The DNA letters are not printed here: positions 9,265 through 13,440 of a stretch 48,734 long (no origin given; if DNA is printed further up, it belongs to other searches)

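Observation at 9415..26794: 17.4 kb tandem array of six co-oriented genes encoding about 5,700 aa of secreted, multi-module LRR protein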

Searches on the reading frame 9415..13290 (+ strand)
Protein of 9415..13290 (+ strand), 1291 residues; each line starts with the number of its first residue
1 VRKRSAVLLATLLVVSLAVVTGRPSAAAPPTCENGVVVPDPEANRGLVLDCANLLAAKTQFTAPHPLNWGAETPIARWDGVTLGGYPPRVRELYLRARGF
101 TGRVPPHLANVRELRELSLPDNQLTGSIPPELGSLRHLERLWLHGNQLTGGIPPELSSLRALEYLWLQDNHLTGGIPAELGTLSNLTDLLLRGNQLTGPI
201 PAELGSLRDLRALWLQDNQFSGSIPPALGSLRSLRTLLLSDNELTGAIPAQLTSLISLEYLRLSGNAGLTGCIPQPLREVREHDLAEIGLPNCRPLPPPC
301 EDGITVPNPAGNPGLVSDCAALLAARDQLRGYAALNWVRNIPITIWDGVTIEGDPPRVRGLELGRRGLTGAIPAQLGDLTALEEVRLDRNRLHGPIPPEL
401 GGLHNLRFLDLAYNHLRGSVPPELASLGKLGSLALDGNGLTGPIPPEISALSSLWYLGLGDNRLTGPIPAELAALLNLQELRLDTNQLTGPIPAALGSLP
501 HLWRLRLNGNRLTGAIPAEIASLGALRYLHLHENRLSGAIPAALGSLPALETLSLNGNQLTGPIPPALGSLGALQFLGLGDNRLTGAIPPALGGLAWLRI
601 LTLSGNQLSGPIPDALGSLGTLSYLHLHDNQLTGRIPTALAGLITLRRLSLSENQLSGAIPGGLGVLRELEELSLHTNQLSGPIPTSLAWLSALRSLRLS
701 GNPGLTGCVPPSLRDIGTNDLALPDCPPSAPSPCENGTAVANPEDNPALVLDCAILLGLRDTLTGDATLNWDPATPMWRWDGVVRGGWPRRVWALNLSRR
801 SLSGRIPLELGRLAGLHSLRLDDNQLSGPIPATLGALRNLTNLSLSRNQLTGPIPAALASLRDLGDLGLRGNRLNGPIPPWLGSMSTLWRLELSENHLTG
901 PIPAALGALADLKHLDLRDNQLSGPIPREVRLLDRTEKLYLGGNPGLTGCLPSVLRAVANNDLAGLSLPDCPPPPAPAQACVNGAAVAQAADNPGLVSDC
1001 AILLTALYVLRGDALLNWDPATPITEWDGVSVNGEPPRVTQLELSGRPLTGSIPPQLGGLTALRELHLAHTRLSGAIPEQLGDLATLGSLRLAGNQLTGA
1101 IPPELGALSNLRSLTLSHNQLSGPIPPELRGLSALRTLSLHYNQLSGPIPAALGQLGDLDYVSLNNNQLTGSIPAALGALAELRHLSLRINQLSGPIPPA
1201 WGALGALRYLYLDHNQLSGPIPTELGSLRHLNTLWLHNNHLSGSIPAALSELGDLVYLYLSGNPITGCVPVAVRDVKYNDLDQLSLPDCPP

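Call 5: search_protein_families(library=pfam, proteins=[window:9415-13290:+], max_evalue=0.01)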
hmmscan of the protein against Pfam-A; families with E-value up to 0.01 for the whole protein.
window:9415-13290:+ (1291 aa): 8 families
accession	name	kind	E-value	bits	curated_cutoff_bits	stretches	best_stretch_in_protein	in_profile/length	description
PF00560.39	LRR_1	-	8.6e-117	355.9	20.6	1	1110-1132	1-23/23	Leucine Rich Repeat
PF13855.12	LRR_8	-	3e-88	290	27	18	500-560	1-61/61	Leucine rich repeat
PF12799.13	LRR_4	-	3.4e-80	262.7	27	11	113-148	2-36/44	Leucine Rich repeats (2 copies)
PF23598.1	LRR_14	-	8.4e-58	196.2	40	8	1055-1190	16-148/353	Leucine-rich repeat region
PF23211.1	LRR_LRWD1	-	6.3e-16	59.1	28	0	1085-1169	16-98/190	Leucine-rich repeat and WD repeat-containing protein 1, LRR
PF25019.1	LRR_R13L1-DRL21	-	1.9e-12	47.7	27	0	876-918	81-125/127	R13L1/DRL21 LRRs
PF24758.1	LRR_At5g56370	-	2e-10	41.1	27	0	472-559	7-97/227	FBD-associated F-box protein At5g56370, LRR repeats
PF24141.1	LRR_ComC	-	2e-09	38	27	0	1127-1175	229-274/288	EGF-like domain-containing protein ComC LRR domain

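Call 6: search_protein_families(library=ncbifam, proteins=[window:9415-13290:+], max_evalue=0.01)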
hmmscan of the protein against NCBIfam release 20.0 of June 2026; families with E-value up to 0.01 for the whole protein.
window:9415-13290:+ (1291 aa): 8 families
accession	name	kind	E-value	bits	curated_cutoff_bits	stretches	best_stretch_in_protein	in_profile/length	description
NF041400.1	XopAE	equivalog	3.3e-87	293.4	600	8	396-592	11-204/478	type III secretion system effector XopAE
NF041381.1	XopAC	subfamily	4.9e-80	269.4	450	7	444-567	81-202/451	XopAC/AvrAC family type III secretion system effector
NF047464.1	FibnectbindLIC11051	equivalog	1.9e-65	221.6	1000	5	1058-1266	463-663/685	LIC_11051 family fibronectin-binding protein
NF033189.1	internalin_A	exception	8.6e-37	126.9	1600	6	472-634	181-330/799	class 1 internalin InlA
NF041351.1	XopL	equivalog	2e-36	125.8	500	6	420-618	66-269/497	type III secretion system leucine-rich repeat domain-containing effector XopL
NF033188.1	internalin_H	exception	5.4e-30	104.5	1050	5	1038-1175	121-248/548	InlH/InlC2 family class 1 internalin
NF033190.2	inl_like_NEAT_1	exception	7e-26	90.7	1275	3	1063-1272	243-435/754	NEAT domain-containing leucine-rich repeat protein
NF033186.1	internalin_K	exception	0.00037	19.1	1100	0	1080-1143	111-174/604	class 1 internalin InlK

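Call 67: find_homologous_proteins(query=window:9415-13290:+, max_evalue=1e-30)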
Query window:9415-13290:+ (1291 aa): 7925 proteins with E <= 1e-30 among 8000 candidates; the best 120 are listed.
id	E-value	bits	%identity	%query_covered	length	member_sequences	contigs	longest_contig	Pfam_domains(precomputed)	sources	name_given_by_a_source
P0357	0.0e+0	1311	37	88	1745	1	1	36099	PF23598.2,PF18462.7,PF24758.2,PF24141.2,PF00560.40,PF12799.14,PF13855.13,PF23211.1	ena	-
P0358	0.0e+0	1299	40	98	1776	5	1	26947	PF23598.2,PF18462.7,PF24758.2,PF24141.2,PF26769.1,PF00560.40,PF12799.14,PF13855.13,PF23211.1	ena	-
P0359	0.0e+0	1276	40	87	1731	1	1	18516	PF23598.2,PF24758.2,PF24141.2,PF26769.1,PF00560.40,PF12799.14,PF13855.13,PF18016.9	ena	-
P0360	0.0e+0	1272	39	88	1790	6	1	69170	PF23598.2,PF18462.7,PF24758.2,PF24141.2,PF25019.1,PF00560.40,PF12799.14,PF13855.13,PF23211.1,PF20209.4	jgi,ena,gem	-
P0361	0.0e+0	1243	38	88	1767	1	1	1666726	PF23598.2,PF18462.7,PF24758.2,PF24141.2,PF26769.1,PF00560.40,PF12799.14,PF13855.13,PF23211.1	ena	-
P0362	0.0e+0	1233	41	90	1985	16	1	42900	PF13582.13,PF23598.2,PF24758.2,PF13688.13,PF24141.2,PF26769.1,PF00560.40,PF12799.14,PF13855.13,PF20209.4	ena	-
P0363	0.0e+0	1222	38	87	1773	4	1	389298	PF23598.2,PF18462.7,PF24758.2,PF24141.2,PF26769.1,PF00560.40,PF12799.14,PF13855.13,PF23211.1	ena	-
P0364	0.0e+0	1212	39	98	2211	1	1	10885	PF13582.13,PF23598.2,PF24758.2,PF13688.13,PF00560.40,PF12799.14,PF13855.13,PF23211.1,PF00041.28,PF13583.12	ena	-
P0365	0.0e+0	1192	38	78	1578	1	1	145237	PF23598.2,PF24758.2,PF24141.2,PF26769.1,PF00560.40,PF12799.14,PF13855.13,PF23211.1,PF20209.4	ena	-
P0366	0.0e+0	1187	38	91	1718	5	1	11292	PF23598.2,PF24758.2,PF24141.2,PF26769.1,PF00560.40,PF12799.14,PF13855.13,PF23211.1,PF00041.28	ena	-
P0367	0.0e+0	1183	41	67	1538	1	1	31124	PF23598.2,PF13516.13,PF24758.2,PF24141.2,PF26769.1,PF00560.40,PF12799.14,PF13855.13,PF23211.1,PF20209.4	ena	-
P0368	0.0e+0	1183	38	87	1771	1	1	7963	PF23598.2,PF04151.22,PF18462.7,PF24758.2,PF24141.2,PF26769.1,PF00560.40,PF12799.14,PF13855.13,PF23211.1,PF20209.4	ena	-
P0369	0.0e+0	1176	38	78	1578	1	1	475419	PF23598.2,PF24758.2,PF24141.2,PF26769.1,PF00560.40,PF12799.14,PF13855.13,PF23211.1,PF20209.4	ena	-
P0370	0.0e+0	1153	37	95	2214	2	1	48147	PF23598.2,PF24758.2,PF25019.1,PF00560.40,PF12799.14,PF13855.13,PF23211.1,PF04932.21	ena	-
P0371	0.0e+0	1152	36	96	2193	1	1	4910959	PF23598.2,PF24758.2,PF25019.1,PF00560.40,PF12799.14,PF13855.13,PF23211.1,PF04932.21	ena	-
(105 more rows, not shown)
